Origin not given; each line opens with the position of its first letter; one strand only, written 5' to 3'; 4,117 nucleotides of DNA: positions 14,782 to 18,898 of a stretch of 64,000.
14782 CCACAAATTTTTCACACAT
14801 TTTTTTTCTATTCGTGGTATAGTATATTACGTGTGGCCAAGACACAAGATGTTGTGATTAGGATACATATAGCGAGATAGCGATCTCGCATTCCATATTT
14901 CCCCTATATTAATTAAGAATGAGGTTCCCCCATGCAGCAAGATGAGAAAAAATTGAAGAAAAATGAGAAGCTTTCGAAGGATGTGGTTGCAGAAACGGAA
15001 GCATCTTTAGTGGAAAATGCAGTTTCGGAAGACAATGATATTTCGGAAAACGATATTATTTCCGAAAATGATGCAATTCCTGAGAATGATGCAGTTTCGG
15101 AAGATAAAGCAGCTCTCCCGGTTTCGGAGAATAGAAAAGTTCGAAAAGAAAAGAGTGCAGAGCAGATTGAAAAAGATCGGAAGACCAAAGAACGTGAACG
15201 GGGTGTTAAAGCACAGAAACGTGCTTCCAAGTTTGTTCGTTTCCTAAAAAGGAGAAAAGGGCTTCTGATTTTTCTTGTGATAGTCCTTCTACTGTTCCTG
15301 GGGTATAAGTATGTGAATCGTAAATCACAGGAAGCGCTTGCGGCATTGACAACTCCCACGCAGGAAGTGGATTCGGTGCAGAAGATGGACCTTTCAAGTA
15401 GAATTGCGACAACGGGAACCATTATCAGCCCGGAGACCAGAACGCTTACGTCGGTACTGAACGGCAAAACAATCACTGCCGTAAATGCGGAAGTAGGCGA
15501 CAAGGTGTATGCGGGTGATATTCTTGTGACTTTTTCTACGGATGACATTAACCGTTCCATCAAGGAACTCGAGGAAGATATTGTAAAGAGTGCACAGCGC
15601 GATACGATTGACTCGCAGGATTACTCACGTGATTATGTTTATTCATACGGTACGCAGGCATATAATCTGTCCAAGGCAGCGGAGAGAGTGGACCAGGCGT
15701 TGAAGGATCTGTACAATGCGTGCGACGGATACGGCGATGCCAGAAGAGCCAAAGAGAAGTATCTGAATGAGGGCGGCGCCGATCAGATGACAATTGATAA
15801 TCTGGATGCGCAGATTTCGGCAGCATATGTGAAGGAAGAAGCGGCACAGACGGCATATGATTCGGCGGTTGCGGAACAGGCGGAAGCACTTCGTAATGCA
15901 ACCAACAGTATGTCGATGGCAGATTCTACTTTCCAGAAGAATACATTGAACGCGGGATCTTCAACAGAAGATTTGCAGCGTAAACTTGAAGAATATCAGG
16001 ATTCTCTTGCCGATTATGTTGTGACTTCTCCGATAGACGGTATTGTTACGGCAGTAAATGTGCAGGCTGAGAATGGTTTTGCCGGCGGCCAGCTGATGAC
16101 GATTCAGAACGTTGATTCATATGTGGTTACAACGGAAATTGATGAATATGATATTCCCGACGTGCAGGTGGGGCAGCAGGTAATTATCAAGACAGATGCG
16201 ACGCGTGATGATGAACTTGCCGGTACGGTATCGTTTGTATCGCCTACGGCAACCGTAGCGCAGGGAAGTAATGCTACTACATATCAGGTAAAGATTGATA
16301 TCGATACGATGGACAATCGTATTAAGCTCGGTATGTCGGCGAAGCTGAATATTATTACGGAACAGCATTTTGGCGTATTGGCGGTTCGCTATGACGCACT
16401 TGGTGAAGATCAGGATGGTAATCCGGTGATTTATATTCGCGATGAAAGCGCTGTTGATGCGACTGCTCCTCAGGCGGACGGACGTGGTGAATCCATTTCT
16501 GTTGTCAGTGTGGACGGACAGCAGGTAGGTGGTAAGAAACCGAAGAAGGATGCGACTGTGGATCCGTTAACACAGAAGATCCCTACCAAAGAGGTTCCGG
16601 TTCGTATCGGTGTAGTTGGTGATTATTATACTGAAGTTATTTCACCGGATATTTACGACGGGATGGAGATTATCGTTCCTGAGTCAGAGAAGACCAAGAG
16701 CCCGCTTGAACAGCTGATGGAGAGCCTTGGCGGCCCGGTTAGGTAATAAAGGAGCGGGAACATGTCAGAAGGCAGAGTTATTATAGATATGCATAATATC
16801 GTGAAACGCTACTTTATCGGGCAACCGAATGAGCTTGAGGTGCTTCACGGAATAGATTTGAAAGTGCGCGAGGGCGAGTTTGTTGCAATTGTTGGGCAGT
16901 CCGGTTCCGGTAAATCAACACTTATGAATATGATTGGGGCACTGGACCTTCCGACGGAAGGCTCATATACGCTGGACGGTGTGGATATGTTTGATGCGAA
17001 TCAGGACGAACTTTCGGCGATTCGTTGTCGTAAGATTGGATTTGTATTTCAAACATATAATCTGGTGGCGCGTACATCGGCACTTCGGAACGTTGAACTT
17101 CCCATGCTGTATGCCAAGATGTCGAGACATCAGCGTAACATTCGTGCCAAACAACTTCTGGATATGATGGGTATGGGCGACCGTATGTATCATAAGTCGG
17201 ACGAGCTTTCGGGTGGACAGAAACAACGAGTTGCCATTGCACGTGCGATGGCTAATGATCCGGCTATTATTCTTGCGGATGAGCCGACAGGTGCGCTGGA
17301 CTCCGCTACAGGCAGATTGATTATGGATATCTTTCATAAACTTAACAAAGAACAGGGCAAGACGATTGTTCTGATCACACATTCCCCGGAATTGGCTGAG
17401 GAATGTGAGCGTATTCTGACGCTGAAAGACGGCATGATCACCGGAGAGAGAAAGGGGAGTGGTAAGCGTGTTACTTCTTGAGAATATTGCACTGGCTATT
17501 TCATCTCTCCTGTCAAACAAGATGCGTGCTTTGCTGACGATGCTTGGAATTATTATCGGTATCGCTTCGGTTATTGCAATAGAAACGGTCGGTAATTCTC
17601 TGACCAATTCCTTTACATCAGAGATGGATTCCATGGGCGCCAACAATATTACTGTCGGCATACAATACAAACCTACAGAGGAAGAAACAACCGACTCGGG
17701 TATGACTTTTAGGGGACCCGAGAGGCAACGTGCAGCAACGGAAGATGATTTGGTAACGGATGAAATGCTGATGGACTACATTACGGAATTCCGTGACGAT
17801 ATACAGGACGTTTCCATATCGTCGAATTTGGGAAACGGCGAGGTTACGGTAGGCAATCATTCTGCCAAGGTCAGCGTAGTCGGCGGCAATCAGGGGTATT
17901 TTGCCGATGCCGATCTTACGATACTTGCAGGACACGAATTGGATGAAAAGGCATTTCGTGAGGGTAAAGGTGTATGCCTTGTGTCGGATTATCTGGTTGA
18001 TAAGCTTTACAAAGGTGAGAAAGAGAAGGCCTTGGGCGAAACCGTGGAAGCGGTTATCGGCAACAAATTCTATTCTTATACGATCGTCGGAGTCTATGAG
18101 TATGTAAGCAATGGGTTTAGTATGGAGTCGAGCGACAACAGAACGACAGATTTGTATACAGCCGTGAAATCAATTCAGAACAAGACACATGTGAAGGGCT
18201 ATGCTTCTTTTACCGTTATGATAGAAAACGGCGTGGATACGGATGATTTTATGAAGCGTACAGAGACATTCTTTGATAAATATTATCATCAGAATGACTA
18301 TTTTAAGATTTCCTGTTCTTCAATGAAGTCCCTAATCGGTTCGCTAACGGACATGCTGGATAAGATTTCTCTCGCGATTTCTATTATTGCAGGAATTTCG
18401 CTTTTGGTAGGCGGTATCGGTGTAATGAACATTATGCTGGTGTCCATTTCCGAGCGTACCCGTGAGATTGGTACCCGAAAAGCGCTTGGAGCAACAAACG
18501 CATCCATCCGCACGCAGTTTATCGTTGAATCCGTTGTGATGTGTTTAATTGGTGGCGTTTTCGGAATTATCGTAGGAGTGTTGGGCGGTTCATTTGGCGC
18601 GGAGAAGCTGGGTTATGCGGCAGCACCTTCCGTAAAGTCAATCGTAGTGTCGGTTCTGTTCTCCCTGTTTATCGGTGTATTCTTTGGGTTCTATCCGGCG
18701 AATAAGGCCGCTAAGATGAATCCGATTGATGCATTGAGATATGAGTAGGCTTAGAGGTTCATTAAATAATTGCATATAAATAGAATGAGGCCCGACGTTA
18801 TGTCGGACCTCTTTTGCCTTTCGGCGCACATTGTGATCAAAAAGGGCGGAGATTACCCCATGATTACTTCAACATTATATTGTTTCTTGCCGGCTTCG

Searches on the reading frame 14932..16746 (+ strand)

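Call 9: search_protein_families(library=pfam, proteins=[window:14932-16746:+])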
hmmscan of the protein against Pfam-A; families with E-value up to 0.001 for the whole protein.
window:14932-16746:+ (604 aa): 2 families
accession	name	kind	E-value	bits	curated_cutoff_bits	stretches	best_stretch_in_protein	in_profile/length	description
PF16576.10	HlyD_D23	-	1e-15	58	30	1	305-470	59-214/214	Barrel-sandwich domain of CusB or HlyD membrane-fusion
PF13437.12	HlyD_3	-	1.2e-11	45.7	22.2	1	363-459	1-97/106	HlyD family secretion protein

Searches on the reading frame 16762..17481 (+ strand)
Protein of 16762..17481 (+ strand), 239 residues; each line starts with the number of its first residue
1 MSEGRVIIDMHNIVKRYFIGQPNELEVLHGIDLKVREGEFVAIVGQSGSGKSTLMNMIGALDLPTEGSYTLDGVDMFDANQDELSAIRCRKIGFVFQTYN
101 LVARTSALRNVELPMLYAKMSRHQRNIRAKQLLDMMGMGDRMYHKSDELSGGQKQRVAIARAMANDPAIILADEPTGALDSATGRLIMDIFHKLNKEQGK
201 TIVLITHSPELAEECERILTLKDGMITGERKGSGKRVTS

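Call 65: search_protein_families(library=pfam, proteins=[window:16762-17481:+])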
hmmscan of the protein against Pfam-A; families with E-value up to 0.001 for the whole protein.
window:16762-17481:+ (239 aa): 5 families
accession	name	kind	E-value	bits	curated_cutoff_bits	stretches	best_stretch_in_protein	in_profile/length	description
PF00005.33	ABC_tran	-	4.7e-33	115.1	25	1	28-176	1-136/137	ABC transporter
PF02463.25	SMC_N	-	1.6e-07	31.4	40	0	145-221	133-211/220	RecF/RecN/SMC N terminal domain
PF13304.12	AAA_21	-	5.7e-07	30.3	27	0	148-211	237-302/304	AAA domain, putative AbiEii toxin, Type IV TA system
PF13555.12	AAA_29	-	3e-05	24.1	27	1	31-61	15-45/61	P-loop containing region of AAA domain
PF03193.22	RsgA_GTPase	-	0.00081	19.7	30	0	35-58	104-126/174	RsgA GTPase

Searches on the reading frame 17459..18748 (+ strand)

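Call 65: search_protein_families(library=pfam, proteins=[window:17459-18748:+])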
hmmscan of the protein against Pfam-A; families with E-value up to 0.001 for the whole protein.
window:17459-18748:+ (429 aa): 3 families
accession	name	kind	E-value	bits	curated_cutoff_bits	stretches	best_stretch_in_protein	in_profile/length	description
PF12704.14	MacB_PCD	-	4.4e-27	96.1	27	1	25-269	2-205/207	MacB-like periplasmic core domain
PF02687.27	FtsX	-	2.7e-22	79.5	25.5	1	309-422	2-120/120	FtsX-like permease C-terminal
PF13273.12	DUF4064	-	8.2e-05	23.2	32.1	1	303-376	4-77/102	Protein of unknown function (DUF4064)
